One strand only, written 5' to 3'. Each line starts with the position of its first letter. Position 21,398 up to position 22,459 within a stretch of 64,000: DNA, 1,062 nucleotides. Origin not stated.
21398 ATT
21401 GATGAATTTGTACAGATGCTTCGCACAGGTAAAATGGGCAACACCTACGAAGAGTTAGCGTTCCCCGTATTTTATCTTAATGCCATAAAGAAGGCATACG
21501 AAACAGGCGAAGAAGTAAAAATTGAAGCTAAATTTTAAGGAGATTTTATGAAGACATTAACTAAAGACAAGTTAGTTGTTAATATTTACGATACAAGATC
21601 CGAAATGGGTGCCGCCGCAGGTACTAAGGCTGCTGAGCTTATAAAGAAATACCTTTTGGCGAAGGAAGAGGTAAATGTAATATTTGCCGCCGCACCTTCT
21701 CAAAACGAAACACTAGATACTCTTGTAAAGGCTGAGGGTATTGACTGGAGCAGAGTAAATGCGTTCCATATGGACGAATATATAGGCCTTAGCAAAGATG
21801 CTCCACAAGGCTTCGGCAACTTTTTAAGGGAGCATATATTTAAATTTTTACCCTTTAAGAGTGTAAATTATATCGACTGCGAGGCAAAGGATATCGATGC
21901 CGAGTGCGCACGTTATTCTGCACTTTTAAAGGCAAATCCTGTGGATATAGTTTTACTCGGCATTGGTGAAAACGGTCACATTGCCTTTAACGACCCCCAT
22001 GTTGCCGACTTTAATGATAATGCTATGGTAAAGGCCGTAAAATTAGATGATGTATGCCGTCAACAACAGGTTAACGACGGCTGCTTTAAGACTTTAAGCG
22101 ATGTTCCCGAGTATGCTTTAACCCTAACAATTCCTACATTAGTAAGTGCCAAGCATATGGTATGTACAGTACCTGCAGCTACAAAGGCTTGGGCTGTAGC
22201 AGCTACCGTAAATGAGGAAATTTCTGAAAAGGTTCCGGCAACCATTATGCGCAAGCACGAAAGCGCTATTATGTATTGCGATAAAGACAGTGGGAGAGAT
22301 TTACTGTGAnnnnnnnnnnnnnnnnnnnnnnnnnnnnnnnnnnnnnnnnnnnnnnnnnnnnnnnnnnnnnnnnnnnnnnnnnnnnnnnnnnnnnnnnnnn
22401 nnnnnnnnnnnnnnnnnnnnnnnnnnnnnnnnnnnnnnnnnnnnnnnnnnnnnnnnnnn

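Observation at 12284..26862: AraC-linked amino-sugar locus mixing NagA/NagB/GH20 with biosynthetic-type aminotransferases and MocA-family dehydrogenases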

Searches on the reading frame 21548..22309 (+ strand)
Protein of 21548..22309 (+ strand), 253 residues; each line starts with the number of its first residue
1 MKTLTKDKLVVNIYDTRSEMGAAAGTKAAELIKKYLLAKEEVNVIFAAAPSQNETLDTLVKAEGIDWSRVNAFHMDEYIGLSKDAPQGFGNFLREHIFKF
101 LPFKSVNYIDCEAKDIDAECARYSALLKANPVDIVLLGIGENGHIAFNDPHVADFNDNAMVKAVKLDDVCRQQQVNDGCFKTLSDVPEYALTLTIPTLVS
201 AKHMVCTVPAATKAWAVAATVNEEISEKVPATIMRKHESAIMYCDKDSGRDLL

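Call 3: search_protein_families(library=pfam, proteins=[window:21548-22309:+])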
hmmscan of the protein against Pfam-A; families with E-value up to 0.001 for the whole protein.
window:21548-22309:+ (253 aa): 1 family
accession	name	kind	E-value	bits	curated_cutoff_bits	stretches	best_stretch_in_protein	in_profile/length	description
PF01182.26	Glucosamine_iso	-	2e-19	70.8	27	1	16-239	2-221/225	Glucosamine-6-phosphate isomerases/6-phosphogluconolactonase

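Call 5: search_protein_families(library=ncbifam, proteins=[window:21548-22309:+], max_evalue=0.00001)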
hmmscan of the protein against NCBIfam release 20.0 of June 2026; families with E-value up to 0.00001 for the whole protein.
window:21548-22309:+ (253 aa): 8 families
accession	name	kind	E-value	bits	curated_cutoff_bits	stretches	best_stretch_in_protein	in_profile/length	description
TIGR00502.1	nagB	equivalog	2.4e-39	135.2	236.9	1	16-250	8-245/259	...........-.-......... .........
NF001682.0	PRK00443.1-1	equivalog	1.1e-37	129.9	528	1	22-247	13-229/262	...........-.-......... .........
NF001684.0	PRK00443.1-4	subfamily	1.9e-37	129.2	326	1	23-251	11-240/260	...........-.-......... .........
NF002557.0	PRK02122.1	subfamily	1.1e-34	119.6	384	1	5-252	25-275/653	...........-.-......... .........-like protein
NF001685.0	PRK00443.1-5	equivalog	8.1e-29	100.7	513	1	58-251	54-246/266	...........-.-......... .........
NF007291.0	PRK09762.1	equivalog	7.3e-24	84.7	271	1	22-242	13-231/236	galactosamine-6-phosphate isomerase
NF009022.0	PRK12358.1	equivalog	1.6e-16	60.5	247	1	27-248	15-233/239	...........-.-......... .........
TIGR01198.1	pgl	equivalog_domain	1.6e-15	57.3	124.45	1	13-249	1-231/234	6-phosphogluconolactonase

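Call 38: search_solved_structures(query=window:21548-22309:+, max_evalue=1e-10, show_alignments=2)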
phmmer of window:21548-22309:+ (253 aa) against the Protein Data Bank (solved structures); distinct sequences matched with E-value up to 1e-10: 12.
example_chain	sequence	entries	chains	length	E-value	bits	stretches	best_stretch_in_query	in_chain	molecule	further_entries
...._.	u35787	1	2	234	7.2e-28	100.9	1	60-250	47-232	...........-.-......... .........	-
2ri1_A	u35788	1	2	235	7.2e-28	100.9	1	60-250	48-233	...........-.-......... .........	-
7lqm_A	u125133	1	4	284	2.8e-27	99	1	54-251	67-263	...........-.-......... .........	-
2bkv_A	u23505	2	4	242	3.5e-27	98.7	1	56-248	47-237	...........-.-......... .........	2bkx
1jt9_A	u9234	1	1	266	2.8e-26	95.7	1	57-251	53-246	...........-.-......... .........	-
1cd5_A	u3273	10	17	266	2.9e-26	95.7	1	57-251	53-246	PROTEIN (GLUCOSAMINE 6-PHOSPHATE DEAMINASE) | GLUCOSAMINE 6-PHOSPHATE DEAMINASE | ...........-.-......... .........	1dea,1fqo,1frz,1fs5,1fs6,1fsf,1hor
5hj5_A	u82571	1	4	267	1.2e-25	93.7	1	57-252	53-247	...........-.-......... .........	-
4r7t_A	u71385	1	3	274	1.2e-25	93.6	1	57-252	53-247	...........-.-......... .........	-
1ne7_A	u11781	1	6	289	1.7e-24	89.9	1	65-251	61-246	Glucosamine-6-phosphate isomerase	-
7lqn_A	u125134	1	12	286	8.3e-22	81.1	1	56-251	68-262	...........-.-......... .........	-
3hn6_A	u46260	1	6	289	8.4e-20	74.5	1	53-250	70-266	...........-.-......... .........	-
6nbg_A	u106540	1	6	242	9.6e-13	51.4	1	30-251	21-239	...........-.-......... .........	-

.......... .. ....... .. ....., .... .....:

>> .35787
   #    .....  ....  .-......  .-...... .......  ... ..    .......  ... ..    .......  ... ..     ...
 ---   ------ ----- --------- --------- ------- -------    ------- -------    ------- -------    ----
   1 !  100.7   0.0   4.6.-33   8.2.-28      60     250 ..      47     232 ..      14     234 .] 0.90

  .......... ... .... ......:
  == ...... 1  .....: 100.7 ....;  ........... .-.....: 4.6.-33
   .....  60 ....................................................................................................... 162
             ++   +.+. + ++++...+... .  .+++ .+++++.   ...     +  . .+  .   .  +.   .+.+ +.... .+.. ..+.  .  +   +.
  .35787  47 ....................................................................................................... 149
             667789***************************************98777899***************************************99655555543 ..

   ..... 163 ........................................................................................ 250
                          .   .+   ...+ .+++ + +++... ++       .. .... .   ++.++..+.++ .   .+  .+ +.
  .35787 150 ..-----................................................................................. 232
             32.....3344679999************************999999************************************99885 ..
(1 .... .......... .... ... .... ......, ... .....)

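Call 61: find_homologous_proteins(query=window:21548-22309:+, max_evalue=1e-20)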
Query window:21548-22309:+ (253 aa): 8000 proteins with E <= 1e-20 among 8000 candidates; the best 120 are listed.
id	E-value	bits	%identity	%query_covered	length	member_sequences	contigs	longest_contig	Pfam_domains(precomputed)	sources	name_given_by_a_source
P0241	3.8e-154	529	92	100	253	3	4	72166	PF01182.27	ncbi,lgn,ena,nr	ncbi:MAG: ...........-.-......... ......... [Clostridia bacterium]|nr:glucosamine-6-phosphate deamin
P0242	1.4e-145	501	87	100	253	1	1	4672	PF01182.27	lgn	-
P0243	1.6e-142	491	86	100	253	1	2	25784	PF01182.27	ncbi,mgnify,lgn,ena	mgnify:CR=1 FL=1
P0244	2.4e-139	481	84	100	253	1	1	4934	PF01182.27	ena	-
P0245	3.6e-137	474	84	100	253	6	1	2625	PF01182.27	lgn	-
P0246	8.6e-134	462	82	100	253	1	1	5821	PF01182.27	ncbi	-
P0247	9.3e-130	449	79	100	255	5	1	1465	PF01182.27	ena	-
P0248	7.6e-129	446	78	100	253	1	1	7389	PF01182.27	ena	-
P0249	1.1e-127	442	77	100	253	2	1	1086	PF01182.27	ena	-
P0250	2.0e-127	442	78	100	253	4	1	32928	PF01182.27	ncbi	-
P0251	6.1e-127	440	78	100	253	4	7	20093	PF01182.27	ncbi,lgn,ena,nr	ncbi:MAG: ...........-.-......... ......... [Clostridia bacterium]|nr:glucosamine-6-phosphate deamin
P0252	7.7e-127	440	78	100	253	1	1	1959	PF01182.27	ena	-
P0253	7.9e-127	440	77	100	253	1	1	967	PF01182.27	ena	-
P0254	9.4e-127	439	77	100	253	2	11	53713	PF01182.27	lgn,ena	-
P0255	5.3e-126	437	77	100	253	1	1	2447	PF01182.27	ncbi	-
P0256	1.0e-125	436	77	100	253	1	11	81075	PF01182.27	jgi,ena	-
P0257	1.7e-125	435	76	100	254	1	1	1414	PF01182.27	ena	-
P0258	2.5e-125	435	77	100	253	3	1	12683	PF01182.27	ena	-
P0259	1.1e-124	433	77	100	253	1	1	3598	PF01182.27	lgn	-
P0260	1.9e-124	432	76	100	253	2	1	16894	PF01182.27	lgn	-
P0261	2.5e-124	431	77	100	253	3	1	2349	PF01182.27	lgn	-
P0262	2.8e-124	431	76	100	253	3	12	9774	PF01182.27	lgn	-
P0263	3.9e-124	431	76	100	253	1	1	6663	PF01182.27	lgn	-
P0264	6.4e-124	430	76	100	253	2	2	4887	PF01182.27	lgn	-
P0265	1.1e-123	429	76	100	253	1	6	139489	PF01182.27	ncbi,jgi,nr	ncbi:MAG: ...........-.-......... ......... [Ruminococcaceae bacterium]|nr:glucosamine-6-phosphate d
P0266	3.5e-123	428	76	100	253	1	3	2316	PF01182.27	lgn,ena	-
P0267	3.8e-123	428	75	100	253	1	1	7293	PF01182.27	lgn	-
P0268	1.2e-122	426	74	100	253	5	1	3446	PF01182.27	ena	-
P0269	2.0e-122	425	75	100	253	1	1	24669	PF01182.27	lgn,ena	-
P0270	3.8e-122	424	74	100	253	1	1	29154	PF01182.27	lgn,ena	-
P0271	7.4e-122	423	74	100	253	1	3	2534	PF01182.27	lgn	-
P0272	8.1e-122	423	75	100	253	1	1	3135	PF01182.27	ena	-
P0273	9.4e-122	423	75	100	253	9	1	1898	PF01182.27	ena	-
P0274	1.2e-121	423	75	100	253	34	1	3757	PF01182.27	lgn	-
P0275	6.1e-121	420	75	100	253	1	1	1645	PF01182.27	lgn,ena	-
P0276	1.4e-120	419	74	100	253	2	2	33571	PF01182.27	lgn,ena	-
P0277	5.9e-120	417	73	100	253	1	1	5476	PF01182.27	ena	-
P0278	4.5e-119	414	71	100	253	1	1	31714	PF01182.27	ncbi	-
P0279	6.0e-119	414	74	100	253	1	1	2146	PF01182.27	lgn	-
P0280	2.5e-117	409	73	100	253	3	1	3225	PF01182.27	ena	-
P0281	2.5e-117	409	73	100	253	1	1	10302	PF01182.27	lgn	-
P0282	8.5e-117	407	72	100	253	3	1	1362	PF01182.27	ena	-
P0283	1.3e-116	406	72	100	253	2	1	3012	PF01182.27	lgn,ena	-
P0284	1.5e-116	406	73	100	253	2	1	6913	PF01182.27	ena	-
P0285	2.7e-116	405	73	100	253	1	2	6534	PF01182.27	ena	-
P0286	5.5e-116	404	70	100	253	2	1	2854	PF01182.27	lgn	-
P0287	1.0e-115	403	73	100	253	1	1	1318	PF01182.27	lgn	-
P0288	2.3e-115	402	70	100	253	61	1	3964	PF01182.27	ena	-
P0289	2.4e-115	402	71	100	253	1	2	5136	PF01182.27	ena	-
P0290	5.0e-115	401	73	100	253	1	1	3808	PF01182.27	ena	-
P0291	6.3e-115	401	72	100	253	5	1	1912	PF01182.27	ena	-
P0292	1.2e-114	400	71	100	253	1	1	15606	PF01182.27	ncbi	ncbi:MAG: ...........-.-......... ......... [Monoglobaceae bacterium]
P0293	1.2e-114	400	72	100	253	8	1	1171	PF01182.27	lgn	-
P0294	1.5e-114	399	71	98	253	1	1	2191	PF01182.27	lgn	-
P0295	4.3e-114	398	70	100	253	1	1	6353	PF01182.27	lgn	-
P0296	2.0e-113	396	70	100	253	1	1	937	PF01182.27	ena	-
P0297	2.2e-113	396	71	100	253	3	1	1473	PF01182.27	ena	-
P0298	2.7e-113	395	70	100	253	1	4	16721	PF01182.27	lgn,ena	-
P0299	3.3e-113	395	71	100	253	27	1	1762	PF01182.27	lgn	-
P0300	4.6e-113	395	70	100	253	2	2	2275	PF01182.27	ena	-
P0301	6.8e-113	394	70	100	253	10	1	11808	PF01182.27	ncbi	-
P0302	1.0e-112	393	71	100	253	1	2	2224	PF01182.27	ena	-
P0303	1.0e-112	393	70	100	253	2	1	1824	PF01182.27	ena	-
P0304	1.5e-112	393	70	100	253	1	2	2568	PF01182.27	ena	-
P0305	1.5e-112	393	70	100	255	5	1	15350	PF01182.27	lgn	-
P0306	1.6e-112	393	70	100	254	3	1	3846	PF01182.27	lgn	-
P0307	1.6e-112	393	70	100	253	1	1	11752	PF01182.27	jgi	-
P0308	2.1e-112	392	70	100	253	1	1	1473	PF01182.27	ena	-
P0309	2.3e-112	392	74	92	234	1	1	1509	PF01182.27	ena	-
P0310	3.1e-112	392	71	100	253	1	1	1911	PF01182.27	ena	-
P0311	3.3e-112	392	71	98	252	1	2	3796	PF01182.27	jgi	-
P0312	4.4e-112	391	70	100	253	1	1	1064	PF01182.27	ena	-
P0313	5.4e-112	391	71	100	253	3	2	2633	PF01182.27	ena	-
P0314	5.9e-112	391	70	100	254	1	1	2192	PF01182.27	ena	-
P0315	6.2e-112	391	70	96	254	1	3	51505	PF01182.27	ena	-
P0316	6.6e-112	391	69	100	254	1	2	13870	PF01182.27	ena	-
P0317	7.5e-112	391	70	100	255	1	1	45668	PF01182.27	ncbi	-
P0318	1.1e-111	390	71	100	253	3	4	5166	PF01182.27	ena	-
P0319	1.5e-111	390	70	100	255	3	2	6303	PF01182.27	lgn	-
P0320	3.4e-111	388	70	99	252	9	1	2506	PF01182.27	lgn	-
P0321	4.3e-111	388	70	100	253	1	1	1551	PF01182.27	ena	-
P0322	4.7e-111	388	69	100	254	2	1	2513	PF01182.27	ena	-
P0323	4.7e-111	388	68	100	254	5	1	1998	PF01182.27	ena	-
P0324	5.3e-111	388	70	100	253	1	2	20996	PF01182.27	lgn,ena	-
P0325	5.9e-111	388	69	100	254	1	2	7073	PF01182.27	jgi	-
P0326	6.7e-111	388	70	99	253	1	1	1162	PF01182.27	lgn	-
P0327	7.6e-111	387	70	100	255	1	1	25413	PF01182.27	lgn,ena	-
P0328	1.2e-110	387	70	98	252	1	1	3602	PF01182.27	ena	-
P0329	1.2e-110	387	69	100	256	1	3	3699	PF01182.27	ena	-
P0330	1.3e-110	387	69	100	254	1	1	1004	PF01182.27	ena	-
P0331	2.0e-110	386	71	100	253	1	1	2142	PF01182.27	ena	-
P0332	2.4e-110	386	68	96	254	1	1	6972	PF01182.27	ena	-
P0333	4.0e-110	385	71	97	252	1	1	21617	PF01182.27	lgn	-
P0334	4.6e-110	385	69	99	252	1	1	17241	PF01182.27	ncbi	-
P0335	6.5e-110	384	68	100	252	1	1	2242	PF01182.27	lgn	-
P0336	6.7e-110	384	69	100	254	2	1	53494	PF01182.27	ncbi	-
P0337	7.1e-110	384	68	100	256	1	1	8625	PF01182.27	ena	-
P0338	7.1e-110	384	68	100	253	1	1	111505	PF01182.27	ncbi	-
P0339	1.2e-109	383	70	98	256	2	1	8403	PF01182.27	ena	-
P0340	1.4e-109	383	67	100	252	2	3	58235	PF01182.27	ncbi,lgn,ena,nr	ncbi:MAG: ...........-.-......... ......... [Clostridia bacterium]|nr:glucosamine-6-phosphate deamin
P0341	1.4e-109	383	68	100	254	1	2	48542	PF01182.27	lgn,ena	-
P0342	1.5e-109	383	67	100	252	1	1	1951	PF01182.27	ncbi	-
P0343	1.7e-109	383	68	100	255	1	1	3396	PF01182.27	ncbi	-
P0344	1.9e-109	383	67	100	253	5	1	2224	PF01182.27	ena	-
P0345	2.3e-109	382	67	100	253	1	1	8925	PF01182.27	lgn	-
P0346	3.0e-109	382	68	99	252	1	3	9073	PF01182.27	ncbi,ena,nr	ncbi:MAG: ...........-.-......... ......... [Clostridia bacterium]|nr:glucosamine-6-phosphate deamin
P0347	3.7e-109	382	67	100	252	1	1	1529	PF01182.27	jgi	-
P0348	3.9e-109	382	68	100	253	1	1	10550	PF01182.27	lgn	-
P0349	4.5e-109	382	68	100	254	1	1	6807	PF01182.27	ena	-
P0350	5.2e-109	381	68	99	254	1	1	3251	PF01182.27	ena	-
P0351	6.0e-109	381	67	98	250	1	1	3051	PF01182.27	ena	-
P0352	8.2e-109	381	68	99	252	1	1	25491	PF01182.27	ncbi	-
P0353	8.2e-109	381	67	100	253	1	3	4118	PF01182.27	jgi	-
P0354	8.2e-109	381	69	100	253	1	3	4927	PF01182.27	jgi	-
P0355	1.3e-108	380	69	99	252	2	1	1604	PF01182.27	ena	-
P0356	1.3e-108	380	68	100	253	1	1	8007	PF01182.27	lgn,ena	-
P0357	1.4e-108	380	70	97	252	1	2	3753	PF01182.27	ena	-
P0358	1.9e-108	379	69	100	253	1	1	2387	PF01182.27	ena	-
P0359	2.1e-108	379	68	99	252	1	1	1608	PF01182.27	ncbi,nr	ncbi:MAG: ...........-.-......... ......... [Clostridia bacterium]|nr:glucosamine-6-phosphate deamin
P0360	2.1e-108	379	67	100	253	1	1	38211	PF01182.27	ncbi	-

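Call 62: find_encoding_contigs(protein=P0256, flank=10000, max_places=2)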
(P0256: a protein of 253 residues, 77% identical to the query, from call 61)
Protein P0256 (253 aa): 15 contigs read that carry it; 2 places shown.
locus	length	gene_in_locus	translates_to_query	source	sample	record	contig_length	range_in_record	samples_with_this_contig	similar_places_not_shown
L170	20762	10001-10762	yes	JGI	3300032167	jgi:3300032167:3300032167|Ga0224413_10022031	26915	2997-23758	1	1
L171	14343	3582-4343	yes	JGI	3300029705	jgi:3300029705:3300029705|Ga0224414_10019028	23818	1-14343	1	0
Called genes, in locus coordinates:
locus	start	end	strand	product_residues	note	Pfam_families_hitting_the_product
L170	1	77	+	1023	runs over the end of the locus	?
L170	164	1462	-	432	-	-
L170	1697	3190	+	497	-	PF21104:Glyco_hydro_78_N, PF17389:Bac_rhamnosid6H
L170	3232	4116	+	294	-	PF00165:HTH_AraC, PF12833:HTH_18, PF00165:HTH_AraC (weak)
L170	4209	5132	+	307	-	PF04909:Amidohydro_2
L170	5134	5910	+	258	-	PF04951:Peptidase_M55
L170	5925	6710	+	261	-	PF04951:Peptidase_M55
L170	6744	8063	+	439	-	PF00155:Aminotran_1_2, PF01041:DegT_DnrJ_EryC1, PF00266:Aminotran_5, PF01053:Cys_Met_Meta_PP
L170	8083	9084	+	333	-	PF01408:GFO_IDH_MocA, PF03447:NAD_binding_3 (faint), PF02894:GFO_IDH_MocA_C, PF22725:GFO_IDH_MocA_C3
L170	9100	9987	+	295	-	PF01408:GFO_IDH_MocA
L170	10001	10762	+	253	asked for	PF01182:Glucosamine_iso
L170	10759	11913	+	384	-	PF01979:Amidohydro_1, PF07969:Amidohydro_3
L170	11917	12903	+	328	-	PF01408:GFO_IDH_MocA, PF02894:GFO_IDH_MocA_C (weak), PF22685:Gal80p_C-like (faint), PF22725:GFO_IDH_MocA_C3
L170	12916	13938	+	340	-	PF00657:Lipase_GDSL (weak), PF13472:Lipase_GDSL_2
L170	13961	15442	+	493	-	PF22848:ASD1_dom, PF06964:Alpha-L-AF_C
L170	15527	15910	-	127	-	PF05635:23S_rRNA_IVP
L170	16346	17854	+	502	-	PF00478:IMPDH, PF03060:NMO (faint), PF00571:CBS (faint), PF01070:FMN_dh (weak)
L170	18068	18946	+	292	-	PF03755:YicC-like_N, PF08340:YicC-like_C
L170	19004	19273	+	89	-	PF04025:RemA-like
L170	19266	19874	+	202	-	PF00625:Guanylate_kin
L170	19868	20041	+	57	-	PF01192:RNA_pol_Rpb6 (weak)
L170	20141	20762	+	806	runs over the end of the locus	PF17764:PriA_3primeBD, PF00270:DEAD, PF04851:ResIII, PF18319:Zn_ribbon_PriA, PF00271:Helicase_C, PF18074:PriA_C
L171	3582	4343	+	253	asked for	PF01182:Glucosamine_iso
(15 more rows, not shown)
